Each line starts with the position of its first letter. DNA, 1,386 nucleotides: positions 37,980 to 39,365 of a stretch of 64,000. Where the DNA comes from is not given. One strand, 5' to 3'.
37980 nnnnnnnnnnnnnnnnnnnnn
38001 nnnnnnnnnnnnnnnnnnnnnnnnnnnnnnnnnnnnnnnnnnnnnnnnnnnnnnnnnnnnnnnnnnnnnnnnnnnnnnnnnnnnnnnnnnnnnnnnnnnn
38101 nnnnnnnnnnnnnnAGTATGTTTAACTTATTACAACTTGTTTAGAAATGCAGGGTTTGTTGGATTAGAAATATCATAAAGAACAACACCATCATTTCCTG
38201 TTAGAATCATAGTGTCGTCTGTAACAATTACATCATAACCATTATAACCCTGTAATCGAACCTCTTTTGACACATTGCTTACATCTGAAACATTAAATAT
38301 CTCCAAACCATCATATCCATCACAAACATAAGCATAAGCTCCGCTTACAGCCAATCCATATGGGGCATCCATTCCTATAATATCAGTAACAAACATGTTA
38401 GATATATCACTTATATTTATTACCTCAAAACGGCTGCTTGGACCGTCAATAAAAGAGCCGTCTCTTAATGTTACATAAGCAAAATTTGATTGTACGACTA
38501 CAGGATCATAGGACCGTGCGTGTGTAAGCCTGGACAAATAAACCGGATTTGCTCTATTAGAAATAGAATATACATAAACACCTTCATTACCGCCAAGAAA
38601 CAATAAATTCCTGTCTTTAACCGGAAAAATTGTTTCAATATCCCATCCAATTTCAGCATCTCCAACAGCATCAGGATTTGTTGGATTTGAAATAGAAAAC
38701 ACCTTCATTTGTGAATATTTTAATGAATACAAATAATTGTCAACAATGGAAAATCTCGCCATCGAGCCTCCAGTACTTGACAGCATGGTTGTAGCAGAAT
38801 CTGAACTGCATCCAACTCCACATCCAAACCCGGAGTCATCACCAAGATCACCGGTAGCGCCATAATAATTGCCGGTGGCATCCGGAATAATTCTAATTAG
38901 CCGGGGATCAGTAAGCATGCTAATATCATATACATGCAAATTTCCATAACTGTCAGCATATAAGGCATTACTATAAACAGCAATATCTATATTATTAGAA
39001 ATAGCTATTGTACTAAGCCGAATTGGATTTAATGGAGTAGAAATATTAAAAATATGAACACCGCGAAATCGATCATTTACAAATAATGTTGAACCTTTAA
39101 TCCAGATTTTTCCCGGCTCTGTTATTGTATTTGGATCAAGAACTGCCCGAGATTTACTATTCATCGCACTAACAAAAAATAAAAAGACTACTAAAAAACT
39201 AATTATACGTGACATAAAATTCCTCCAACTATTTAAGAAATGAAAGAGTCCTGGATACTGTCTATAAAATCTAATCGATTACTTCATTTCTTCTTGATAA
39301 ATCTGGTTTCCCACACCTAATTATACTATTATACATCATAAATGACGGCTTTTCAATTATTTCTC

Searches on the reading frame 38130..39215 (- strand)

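Call 72: search_protein_families(library=pfam, proteins=[window:38130-39215:-], max_evalue=0.00001)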
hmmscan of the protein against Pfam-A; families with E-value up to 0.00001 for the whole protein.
window:38130-39215:- (361 aa): 1 family
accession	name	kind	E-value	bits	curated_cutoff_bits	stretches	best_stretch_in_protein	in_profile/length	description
PF08309.17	LVIVD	-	1.7e-09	37.3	20.2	0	288-315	7-34/42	LVIVD repeat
